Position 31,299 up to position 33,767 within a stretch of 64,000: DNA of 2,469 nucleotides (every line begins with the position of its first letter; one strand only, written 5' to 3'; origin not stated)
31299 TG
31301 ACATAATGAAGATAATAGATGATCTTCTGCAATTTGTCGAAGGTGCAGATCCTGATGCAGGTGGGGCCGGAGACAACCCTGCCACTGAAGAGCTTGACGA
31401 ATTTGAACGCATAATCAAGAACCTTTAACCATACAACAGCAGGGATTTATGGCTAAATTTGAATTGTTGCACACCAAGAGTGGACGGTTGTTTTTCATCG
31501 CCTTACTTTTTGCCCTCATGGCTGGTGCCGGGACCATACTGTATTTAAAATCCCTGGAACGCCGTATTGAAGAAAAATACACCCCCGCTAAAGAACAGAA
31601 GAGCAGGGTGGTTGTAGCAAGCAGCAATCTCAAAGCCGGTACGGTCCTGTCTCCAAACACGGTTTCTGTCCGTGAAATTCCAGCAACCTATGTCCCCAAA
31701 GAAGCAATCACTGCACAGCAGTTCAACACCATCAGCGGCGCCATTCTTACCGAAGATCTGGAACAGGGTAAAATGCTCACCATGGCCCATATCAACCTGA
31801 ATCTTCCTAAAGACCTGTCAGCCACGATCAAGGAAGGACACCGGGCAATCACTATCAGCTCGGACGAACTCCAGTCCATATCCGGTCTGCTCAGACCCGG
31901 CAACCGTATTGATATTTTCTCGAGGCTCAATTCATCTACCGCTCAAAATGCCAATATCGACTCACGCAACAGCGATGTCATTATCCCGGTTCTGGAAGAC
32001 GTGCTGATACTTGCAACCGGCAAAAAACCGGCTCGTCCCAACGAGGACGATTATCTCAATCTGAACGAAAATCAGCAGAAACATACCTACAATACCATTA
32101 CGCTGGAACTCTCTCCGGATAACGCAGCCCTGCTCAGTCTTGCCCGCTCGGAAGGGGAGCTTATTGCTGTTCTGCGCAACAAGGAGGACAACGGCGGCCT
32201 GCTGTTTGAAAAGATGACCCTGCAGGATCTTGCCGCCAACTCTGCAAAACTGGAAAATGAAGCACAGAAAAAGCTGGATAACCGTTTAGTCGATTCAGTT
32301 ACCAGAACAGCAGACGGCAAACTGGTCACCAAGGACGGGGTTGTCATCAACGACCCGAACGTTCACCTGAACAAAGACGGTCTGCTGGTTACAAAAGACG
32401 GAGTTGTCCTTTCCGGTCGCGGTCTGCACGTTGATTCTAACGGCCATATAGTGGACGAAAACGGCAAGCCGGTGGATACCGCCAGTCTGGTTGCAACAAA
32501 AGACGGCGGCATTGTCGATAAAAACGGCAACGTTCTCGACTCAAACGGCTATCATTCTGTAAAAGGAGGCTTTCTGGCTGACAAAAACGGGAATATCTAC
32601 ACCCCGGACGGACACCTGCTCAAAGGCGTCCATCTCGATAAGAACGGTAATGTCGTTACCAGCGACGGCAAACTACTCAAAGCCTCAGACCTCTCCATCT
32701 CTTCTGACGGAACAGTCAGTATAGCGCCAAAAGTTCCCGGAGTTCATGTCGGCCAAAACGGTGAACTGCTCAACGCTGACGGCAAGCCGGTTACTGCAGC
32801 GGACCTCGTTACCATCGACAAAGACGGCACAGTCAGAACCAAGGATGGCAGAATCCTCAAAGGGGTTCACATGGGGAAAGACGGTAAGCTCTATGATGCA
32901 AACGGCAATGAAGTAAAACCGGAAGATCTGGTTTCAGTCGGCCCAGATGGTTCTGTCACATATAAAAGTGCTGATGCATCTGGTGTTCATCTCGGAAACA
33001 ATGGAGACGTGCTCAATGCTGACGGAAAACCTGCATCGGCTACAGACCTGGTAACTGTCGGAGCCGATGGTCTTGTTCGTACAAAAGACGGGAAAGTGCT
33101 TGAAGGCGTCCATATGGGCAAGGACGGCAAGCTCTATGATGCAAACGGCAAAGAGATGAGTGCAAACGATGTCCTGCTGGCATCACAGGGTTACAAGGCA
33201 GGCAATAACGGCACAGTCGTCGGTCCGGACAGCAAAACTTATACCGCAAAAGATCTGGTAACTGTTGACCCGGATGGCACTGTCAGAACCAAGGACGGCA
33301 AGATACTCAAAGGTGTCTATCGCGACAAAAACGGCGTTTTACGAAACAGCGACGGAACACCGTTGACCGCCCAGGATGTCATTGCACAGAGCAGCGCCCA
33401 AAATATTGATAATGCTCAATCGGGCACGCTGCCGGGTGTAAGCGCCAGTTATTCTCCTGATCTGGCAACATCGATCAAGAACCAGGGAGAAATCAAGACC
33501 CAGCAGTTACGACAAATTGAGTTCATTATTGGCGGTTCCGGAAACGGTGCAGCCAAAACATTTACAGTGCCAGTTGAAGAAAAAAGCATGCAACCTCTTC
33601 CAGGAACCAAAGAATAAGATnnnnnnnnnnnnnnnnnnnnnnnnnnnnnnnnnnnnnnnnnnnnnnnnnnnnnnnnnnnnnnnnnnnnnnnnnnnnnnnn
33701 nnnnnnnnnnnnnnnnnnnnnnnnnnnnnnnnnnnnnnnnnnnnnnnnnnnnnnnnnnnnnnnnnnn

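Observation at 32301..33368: CpaB/RcpC carries a ~360-aa periplasmic repeat extension (KDG-type beta-hairpin-like repeats)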

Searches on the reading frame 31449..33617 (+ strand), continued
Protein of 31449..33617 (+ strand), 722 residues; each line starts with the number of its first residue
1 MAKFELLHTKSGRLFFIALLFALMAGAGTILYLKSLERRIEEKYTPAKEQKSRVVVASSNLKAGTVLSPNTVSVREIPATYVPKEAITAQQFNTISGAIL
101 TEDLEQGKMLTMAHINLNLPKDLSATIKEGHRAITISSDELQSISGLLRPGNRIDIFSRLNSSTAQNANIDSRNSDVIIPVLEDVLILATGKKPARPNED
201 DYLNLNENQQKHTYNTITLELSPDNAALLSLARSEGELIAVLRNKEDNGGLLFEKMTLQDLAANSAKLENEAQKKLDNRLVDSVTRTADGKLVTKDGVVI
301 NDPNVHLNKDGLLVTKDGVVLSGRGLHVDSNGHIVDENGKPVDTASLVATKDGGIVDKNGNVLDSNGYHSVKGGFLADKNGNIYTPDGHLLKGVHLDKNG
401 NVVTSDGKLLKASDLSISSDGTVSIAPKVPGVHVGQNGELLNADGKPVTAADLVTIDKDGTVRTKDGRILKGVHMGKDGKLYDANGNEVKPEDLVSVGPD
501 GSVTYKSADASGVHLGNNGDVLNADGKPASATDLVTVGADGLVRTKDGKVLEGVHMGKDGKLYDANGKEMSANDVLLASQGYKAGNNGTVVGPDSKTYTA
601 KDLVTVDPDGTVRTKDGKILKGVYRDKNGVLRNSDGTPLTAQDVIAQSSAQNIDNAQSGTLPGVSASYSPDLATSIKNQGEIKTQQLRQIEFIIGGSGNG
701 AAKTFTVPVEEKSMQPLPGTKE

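Call 18: find_encoding_contigs(protein=P0001, flank=3000, max_places=3)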
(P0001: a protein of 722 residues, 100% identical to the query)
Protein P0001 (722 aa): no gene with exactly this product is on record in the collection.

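Call 36: predict_structure(alignment_id=A2)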
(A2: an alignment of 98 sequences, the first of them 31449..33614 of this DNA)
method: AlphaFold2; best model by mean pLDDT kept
length: 722 residues; sequences in the alignment: 98
mean_pLDDT: 84.0   pTM: 0.46
mean pLDDT of the five models: 84.0, 83.7, 82.5, 82.2, 79.9
residues with pLDDT >= 90: 323; 70-90: 314; 50-70: 48; < 50: 37
segments of 3 or more residues with pLDDT < 50: 1-4, 681-689, 695-702, 708-718, 720-722
pLDDT, mean of each block of 10 residues (from residue 1): 50 81 89 89 81 97 95 96 96 95 96 94 94 86 73 93 85 82 94 91 73 81 95 91 86 85 78 73 87 90 90 87 88 88 87 79 78 87 89 91 89 85 81 86 92 89 82 91 93 81 69 72 82 88 86 93 94 91 92 94 93 89 93 94 89 72 86 71 44 47 49 46 41
secondary structure, 60 per line:
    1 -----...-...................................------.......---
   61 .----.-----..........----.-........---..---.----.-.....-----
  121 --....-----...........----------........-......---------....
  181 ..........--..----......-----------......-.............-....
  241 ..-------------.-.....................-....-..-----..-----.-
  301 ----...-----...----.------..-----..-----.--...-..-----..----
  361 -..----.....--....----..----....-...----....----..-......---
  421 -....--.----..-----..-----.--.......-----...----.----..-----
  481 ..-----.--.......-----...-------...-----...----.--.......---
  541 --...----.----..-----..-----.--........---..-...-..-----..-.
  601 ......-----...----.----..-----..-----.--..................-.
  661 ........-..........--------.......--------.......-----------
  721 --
elements in order (helices of 4 or more, strands of 3 or more residues): H10-44 E51-57 E72-78 H89-95 H123-126 E132-137 E153-160 H162-167 E177-190 H199-204 E216-221 H223-235 E237-242 H258-278 E305-307 E313-315 E368-372 E375-378 E389-392 E394-396 E401-404 E415-417 E422-425 H450-453 E454-456 E462-464 H491-494 E495-497 E503-505 E513-515 E521-523 H531-534 E535-537 E543-545 H572-579 H600-603 E604-606 E612-614 H641-658 E660-668 H670-679 E688-694 E703-709

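Call 40: fold_search(model_id=the predicted structure, library=pdb)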
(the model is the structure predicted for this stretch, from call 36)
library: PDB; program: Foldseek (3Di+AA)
matches with E <= 10: 423; with E <= 0.001: 2
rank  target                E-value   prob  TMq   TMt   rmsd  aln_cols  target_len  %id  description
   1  9gzr_B                1.5e-12  1.00  0.21  0.58   6.2       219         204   22  Tad pilus alignment complex protein RcpC (released 2025-05-21)
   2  9gzr_A                1.7e-11  1.00  0.15  0.53  11.3       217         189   22  Tad pilus alignment complex protein RcpC (released 2025-05-21)
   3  3vjp_A                7.6e-03  1.00  0.09  0.32  15.6       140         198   11  Orthorhombic Crystal Structure of Salmonella FlgA in closed form (released 2012-10-31)
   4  3tee                  8.5e-03  1.00  0.09  0.31  10.7       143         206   12  Crystal Structure of Salmonella FlgA in open form (released 2012-08-15)
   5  1xuu                  1.0e-02  1.00  0.09  0.17   3.2        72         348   19  Crystal structure of sialic acid synthase (NeuB) in complex with Mn2+ and Malate from Neisseria meningitidis (released 2004-11-02)
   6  4ipi                  1.1e-02  1.00  0.08  0.17   2.9        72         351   21  Crystal Structure of R314A N-acetyl Neuraminic Acid Synthase from Neiserria meningitidis with Malate bound (released 2013-04-10)
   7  4ipj                  1.3e-02  1.00  0.09  0.17   2.6        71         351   20  Crystal Structure of R314K N-acetyl Neuraminic Acid Synthase from Neiserria meningitidis with Malate bound (released 2013-04-10)
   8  4yz4_A                1.3e-02  0.05  0.07  0.08  29.9       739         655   10  Crystal Structure of Streptococcus pneumoniae NanC, in complex with N-Acetylneuraminic acid. (released 2015-09-23)
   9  2wqp                  1.4e-02  1.00  0.09  0.18   2.6        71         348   20  Crystal structure of sialic acid synthase NeuB-inhibitor complex (released 2009-09-15)
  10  3frn                  1.4e-02  1.00  0.09  0.25  10.6       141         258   15  CRYSTAL STRUCTURE OF flagellar protein FlgA FROM Thermotoga maritima MSB8 (released 2009-02-03)
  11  5xqp_A                2.2e-02  1.00  0.08  0.79   3.3        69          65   19  Crystal structure of Notched-fin eelpout type III antifreeze protein (NFE6, AFP), P212121 form (released 2018-05-16)
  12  5xqn_A                2.3e-02  1.00  0.08  0.81   3.3        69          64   19  Crystal structure of Notched-fin eelpout type III antifreeze protein (NFE6, AFP), C2221 form. (released 2018-05-16)
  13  4ur6_B                2.4e-02  1.00  0.08  0.83   2.1        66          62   18  Structure of the type III fish antifreeze protein from Zoarces viviparus ZvAFP6 (released 2014-07-23)
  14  5xqn_B                2.5e-02  1.00  0.08  0.83   2.1        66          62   18  Crystal structure of Notched-fin eelpout type III antifreeze protein (NFE6, AFP), C2221 form. (released 2018-05-16)
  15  5xqr_A                2.5e-02  1.00  0.08  0.81   3.2        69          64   19  Crystal structure of Notched-fin eelpout type III antifreeze protein A20V mutant (NFE6, AFP), C2221 form (released 2018-05-16)
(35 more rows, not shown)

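Call 44: find_related_loci(query=A2, collection=genome_contigs, flank=8000)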
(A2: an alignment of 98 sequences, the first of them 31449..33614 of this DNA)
Query A2 (722 aa) in genome_contigs; peptide patterns used: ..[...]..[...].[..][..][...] (x = any residue, [..] = any of these).
135 stretches matched a pattern; 101 encode a relative of the query (tblastn E <= 1e-3); the best 80 are kept; 80 distinct loci.
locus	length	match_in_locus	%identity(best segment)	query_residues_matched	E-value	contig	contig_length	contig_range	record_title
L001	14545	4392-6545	48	10-715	0e+0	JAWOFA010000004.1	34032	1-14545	MAG: Desulfuromonadaceae bacterium isolate BLK6-1.bin.152 k191_822910, whole genome shotgun sequence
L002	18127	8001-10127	48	10-716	0e+0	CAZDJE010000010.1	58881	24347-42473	MAG TPA_asm: uncultured Desulfocapsa sp. isolate binchicken_co47_151 genome assembly, contig: NODE_310_length_58881_cov_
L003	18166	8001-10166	47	1-713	0e+0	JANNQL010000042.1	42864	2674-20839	MAG: Pseudomonadota bacterium isolate SOY_31_metabat_452_sub SOY_31_k141_2744260, whole genome shotgun sequence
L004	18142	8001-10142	46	10-711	0e+0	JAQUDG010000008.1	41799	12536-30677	MAG: Desulfuromonas sp. isolate STCSWMC_149 NODE_1850_length_41799_cov_3.854315_ST_CSWMC, whole genome shotgun sequence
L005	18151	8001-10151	47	7-715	0e+0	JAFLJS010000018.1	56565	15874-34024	MAG: Desulfocapsa sp. isolate MC-05 c_000001157542_1, whole genome shotgun sequence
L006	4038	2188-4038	47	10-614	0e+0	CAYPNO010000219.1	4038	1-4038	MAG TPA_asm: uncultured Desulfuromonas sp. isolate binchicken_co139_344 genome assembly, contig: NODE_57026_length_4038_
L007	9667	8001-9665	51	10-685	1e-177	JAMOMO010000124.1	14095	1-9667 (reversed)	MAG: Desulfobulbaceae bacterium isolate 4281-140_metabat1_scaf2bin.006 4281-140_scaffold_1874_c1, whole genome shotgun s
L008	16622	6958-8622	50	10-576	6e-172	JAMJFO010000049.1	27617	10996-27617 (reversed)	MAG: Desulfobulbaceae bacterium isolate B4-01 NODE_49_length_27617_cov_5.702961, whole genome shotgun sequence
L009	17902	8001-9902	45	13-712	4e-171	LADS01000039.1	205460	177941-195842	MAG: Desulfobulbaceae bacterium BRH_c16a BRHa_1003324, whole genome shotgun sequence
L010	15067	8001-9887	50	10-717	2e-169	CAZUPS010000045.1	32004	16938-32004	MAG TPA_asm: uncultured Desulfocapsa sp. isolate binchicken_co47_206 genome assembly, contig: NODE_889_length_32004_cov_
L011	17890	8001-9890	42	7-715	3e-164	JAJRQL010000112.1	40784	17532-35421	MAG: Deltaproteobacteria bacterium isolate Dive100_bin10.55 k141_307614, whole genome shotgun sequence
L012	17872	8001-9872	43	10-711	2e-163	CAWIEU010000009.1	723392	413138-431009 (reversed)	MAG: uncultured delta proteobacterium isolate MFD01721.bin.2.25 genome assembly, contig: contig_9192, whole genome shotg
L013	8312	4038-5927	49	10-716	3e-163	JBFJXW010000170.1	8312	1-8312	MAG: Desulfobulbus sp. isolate Mix_sand19.2022.05.G.7 k141_4117719_length_8312_cov_13.0073, whole genome shotgun sequenc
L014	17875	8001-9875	42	10-712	2e-162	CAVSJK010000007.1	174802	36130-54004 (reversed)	MAG: uncultured delta proteobacterium isolate MFD01721.bin.1.248 genome assembly, contig: contig_69707, whole genome sho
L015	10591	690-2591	43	10-711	2e-158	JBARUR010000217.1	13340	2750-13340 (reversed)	MAG: Desulforhopalus sp. isolate MFD12129_ilm_asm_bin8 k127_71909, whole genome shotgun sequence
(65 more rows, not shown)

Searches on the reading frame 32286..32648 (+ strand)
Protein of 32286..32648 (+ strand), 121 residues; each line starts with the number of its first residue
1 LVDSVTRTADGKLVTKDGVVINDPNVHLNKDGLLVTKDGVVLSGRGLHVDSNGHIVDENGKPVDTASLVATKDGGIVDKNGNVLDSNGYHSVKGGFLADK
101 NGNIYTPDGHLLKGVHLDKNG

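Call 58: search_protein_families(library=pfam, proteins=[window:32286-32648:+], max_evalue=1)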
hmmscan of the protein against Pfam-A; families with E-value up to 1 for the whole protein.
window:32286-32648:+ (121 aa): 4 families
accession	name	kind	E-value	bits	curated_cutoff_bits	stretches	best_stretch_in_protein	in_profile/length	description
PF22692.1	LlgE_F_G_D1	-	4.5e-08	33.6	27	0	47-63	25-41/64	Flagellar hook protein FlgE/F/G D1 domain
PF12396.14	DUF3659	-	1.2e-05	25.5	24.8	3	46-88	5-49/61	Protein of unknown function (DUF3659)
PF06739.17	SBBP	-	0.01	16.2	20.5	0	97-106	19-28/38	Beta-propeller repeat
PF13620.12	CarboxypepD_reg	-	0.33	11.8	32.3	1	53-89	4-39/82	Carboxypeptidase regulatory-like domain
